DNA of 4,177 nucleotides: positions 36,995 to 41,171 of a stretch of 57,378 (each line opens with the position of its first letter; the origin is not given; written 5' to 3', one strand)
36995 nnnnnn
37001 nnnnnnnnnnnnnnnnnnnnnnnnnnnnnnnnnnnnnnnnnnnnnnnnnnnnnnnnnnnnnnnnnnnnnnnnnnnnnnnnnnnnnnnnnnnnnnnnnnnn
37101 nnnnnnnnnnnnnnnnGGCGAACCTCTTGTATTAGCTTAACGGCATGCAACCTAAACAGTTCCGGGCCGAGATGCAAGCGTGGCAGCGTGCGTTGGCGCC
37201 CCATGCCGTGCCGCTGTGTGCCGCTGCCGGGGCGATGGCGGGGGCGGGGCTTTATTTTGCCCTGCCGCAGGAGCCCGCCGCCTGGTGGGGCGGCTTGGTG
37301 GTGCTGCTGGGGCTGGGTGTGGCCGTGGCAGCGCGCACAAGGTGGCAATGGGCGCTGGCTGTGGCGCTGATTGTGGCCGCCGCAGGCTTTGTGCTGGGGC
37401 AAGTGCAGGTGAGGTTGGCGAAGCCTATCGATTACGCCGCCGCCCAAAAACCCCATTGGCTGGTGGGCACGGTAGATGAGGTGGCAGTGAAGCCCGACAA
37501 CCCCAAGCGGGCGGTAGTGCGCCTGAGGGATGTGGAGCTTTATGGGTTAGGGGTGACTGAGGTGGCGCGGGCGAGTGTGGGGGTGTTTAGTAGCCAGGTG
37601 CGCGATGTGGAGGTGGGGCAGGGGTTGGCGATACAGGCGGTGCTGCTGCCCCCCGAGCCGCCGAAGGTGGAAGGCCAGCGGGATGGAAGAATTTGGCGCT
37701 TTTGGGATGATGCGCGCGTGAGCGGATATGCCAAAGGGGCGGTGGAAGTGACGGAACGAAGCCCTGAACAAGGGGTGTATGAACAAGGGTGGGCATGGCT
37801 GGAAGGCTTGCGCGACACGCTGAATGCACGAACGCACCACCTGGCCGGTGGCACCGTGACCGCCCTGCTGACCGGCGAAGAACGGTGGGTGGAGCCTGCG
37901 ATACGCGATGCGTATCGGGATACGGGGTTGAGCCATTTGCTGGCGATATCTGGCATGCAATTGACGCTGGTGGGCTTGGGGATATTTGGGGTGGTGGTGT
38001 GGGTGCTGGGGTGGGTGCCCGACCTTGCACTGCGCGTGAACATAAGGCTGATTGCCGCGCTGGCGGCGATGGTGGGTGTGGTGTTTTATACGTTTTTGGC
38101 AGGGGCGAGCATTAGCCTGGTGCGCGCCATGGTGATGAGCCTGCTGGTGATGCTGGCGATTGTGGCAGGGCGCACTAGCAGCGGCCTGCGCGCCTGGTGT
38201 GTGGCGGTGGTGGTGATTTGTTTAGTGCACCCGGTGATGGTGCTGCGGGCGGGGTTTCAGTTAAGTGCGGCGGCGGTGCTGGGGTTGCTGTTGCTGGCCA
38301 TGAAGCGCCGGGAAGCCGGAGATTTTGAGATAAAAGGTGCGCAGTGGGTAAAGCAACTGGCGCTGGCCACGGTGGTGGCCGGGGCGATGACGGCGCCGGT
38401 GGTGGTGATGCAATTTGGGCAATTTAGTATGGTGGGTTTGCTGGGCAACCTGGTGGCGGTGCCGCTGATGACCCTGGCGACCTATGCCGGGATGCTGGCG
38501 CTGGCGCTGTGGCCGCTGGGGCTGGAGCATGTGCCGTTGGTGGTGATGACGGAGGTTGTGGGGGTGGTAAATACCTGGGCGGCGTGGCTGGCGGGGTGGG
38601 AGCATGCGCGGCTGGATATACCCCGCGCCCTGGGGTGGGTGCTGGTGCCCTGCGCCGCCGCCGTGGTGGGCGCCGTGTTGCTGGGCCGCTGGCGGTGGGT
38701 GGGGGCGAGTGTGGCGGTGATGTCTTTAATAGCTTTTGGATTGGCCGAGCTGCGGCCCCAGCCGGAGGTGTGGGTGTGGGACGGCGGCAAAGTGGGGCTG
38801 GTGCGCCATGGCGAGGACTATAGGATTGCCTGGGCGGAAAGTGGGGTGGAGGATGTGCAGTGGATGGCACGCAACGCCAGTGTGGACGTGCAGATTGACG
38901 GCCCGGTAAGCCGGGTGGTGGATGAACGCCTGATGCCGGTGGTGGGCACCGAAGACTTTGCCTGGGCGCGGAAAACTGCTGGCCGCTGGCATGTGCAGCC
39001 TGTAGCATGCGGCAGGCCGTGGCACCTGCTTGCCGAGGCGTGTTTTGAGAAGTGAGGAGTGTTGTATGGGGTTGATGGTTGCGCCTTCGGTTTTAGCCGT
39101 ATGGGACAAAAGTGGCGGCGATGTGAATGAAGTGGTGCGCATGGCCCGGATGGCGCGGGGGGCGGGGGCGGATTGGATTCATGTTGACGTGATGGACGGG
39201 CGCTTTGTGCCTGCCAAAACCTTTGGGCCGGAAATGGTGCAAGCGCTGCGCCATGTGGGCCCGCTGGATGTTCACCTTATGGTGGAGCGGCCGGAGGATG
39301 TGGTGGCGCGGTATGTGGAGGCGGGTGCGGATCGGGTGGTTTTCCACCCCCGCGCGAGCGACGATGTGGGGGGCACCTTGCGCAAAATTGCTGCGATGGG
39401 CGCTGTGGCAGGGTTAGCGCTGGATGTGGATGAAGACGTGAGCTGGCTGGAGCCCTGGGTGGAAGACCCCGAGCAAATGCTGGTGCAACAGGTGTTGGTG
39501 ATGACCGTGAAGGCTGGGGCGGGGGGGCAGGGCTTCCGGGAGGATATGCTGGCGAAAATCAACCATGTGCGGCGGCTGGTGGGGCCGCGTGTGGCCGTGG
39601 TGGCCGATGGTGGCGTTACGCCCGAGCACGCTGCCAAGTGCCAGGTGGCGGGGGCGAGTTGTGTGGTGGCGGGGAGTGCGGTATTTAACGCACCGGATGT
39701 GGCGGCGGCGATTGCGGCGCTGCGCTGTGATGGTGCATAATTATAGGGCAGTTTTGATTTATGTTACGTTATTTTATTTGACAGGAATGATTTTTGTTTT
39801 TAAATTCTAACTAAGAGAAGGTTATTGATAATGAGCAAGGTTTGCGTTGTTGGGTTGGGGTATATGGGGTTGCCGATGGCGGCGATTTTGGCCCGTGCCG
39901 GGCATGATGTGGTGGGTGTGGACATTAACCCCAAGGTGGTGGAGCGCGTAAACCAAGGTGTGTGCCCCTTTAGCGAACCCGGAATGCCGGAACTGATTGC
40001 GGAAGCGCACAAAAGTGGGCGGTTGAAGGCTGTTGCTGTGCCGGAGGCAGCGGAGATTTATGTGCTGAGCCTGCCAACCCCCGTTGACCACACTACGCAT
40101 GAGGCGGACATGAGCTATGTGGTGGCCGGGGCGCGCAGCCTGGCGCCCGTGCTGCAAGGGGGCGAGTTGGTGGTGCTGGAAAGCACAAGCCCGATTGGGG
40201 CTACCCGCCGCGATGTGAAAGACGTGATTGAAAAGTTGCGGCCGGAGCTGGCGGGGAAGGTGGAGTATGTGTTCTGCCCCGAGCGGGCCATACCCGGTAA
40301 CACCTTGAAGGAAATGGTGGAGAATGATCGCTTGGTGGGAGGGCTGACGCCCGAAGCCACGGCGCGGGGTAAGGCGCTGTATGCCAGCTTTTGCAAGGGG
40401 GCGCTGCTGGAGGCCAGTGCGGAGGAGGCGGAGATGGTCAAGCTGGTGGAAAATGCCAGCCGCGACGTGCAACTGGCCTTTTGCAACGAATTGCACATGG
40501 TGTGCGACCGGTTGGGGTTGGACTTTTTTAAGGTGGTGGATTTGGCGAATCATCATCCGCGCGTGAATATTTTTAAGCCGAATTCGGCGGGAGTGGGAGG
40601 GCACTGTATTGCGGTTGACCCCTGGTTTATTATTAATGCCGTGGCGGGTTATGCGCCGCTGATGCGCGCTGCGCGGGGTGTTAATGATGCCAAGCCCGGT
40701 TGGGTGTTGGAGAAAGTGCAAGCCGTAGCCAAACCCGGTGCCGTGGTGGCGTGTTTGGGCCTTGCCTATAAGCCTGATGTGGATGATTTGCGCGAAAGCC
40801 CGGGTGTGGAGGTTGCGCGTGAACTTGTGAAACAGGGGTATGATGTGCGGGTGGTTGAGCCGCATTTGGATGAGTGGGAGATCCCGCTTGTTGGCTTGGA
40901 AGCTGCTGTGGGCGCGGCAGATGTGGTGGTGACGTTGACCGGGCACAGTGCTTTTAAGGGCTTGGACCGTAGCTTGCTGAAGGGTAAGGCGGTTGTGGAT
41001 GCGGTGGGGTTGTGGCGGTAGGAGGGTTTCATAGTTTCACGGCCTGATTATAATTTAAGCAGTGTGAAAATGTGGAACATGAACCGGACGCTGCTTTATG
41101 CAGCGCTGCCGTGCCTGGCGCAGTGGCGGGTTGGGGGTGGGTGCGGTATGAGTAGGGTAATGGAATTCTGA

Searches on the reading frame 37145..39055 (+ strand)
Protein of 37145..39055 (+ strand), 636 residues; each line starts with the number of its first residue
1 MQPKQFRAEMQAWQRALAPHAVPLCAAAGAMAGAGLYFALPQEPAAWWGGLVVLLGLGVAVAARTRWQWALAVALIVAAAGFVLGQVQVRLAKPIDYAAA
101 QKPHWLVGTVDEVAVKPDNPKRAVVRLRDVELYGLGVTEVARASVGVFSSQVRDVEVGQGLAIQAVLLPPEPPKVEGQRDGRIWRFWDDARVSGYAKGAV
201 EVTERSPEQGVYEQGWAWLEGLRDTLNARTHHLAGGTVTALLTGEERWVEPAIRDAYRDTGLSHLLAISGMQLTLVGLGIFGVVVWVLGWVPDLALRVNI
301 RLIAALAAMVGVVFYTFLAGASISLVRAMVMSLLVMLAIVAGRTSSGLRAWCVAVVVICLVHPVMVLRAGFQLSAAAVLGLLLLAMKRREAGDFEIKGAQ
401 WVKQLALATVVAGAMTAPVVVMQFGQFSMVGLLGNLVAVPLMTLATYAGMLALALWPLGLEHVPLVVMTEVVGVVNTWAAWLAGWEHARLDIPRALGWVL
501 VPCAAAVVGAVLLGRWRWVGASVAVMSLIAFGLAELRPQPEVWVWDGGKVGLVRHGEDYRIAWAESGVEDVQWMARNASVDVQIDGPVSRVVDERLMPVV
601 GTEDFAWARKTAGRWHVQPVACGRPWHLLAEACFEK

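Call 80: search_protein_families(library=pfam, proteins=[window:37145-39055:+], max_evalue=0.001)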
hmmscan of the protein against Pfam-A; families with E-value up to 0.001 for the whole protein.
window:37145-39055:+ (636 aa): 2 families
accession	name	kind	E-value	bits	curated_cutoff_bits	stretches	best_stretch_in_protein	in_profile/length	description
PF03772.21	Competence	-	1.8e-54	185.4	23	1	241-515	1-268/270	Competence protein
PF13567.11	DUF4131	-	7.5e-11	42.4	31.6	1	43-200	3-163/165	Domain of unknown function (DUF4131)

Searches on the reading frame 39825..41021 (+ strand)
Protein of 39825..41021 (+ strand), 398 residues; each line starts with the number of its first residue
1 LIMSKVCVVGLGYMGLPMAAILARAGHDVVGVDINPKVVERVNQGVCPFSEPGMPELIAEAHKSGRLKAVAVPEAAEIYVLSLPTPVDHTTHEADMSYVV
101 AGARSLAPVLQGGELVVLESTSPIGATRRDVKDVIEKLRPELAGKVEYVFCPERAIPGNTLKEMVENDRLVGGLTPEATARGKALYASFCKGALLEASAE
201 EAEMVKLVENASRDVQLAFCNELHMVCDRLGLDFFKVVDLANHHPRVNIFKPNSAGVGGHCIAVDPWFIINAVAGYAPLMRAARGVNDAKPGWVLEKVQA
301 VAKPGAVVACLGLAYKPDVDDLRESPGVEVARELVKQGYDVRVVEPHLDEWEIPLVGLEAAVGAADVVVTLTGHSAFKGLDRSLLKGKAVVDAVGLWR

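Call 80: search_protein_families(library=pfam, proteins=[window:39825-41021:+], max_evalue=0.001)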
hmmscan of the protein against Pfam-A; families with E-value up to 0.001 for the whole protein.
window:39825-41021:+ (398 aa): 10 families
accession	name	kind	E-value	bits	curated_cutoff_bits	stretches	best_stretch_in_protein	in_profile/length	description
PF03721.20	UDPG_MGDP_dh_N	-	1e-46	159.3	27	1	5-180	2-181/187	UDP-glucose/GDP-mannose dehydrogenase family, NAD binding domain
PF00984.24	UDPG_MGDP_dh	-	4.1e-22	78.5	25.4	1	200-288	1-93/94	UDP-glucose/GDP-mannose dehydrogenase family, central domain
PF03720.21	UDPG_MGDP_dh_C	-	4.4e-19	69.2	30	1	309-396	1-100/103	UDP-glucose/GDP-mannose dehydrogenase family, UDP binding domain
PF03446.21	NAD_binding_2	-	8.4e-10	39.3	21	1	5-134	1-107/161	NAD binding domain of 6-phosphogluconate dehydrogenase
PF02737.24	3HCDH_N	-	1.9e-06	28.4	22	1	5-45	1-41/180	3-hydroxyacyl-CoA dehydrogenase, NAD binding domain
PF02254.24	TrkA_N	-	1.5e-05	25.7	23.8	1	6-45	1-40/116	TrkA-N domain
PF00070.33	Pyr_redox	-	6.4e-05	23.8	22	0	5-39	1-35/82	Pyridine nucleotide-disulphide oxidoreductase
PF02558.23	ApbA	-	0.00039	20.5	22.2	0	6-50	1-44/150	Ketopantoate reductase PanE/ApbA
PF03807.23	F420_oxidored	-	0.00053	21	21.6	0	5-42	1-40/94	NADP oxidoreductase coenzyme F420-dependent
PF07992.20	Pyr_redox_2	-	0.00064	19.7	26.1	0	5-43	144-182/291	Pyridine nucleotide-disulphide oxidoreductase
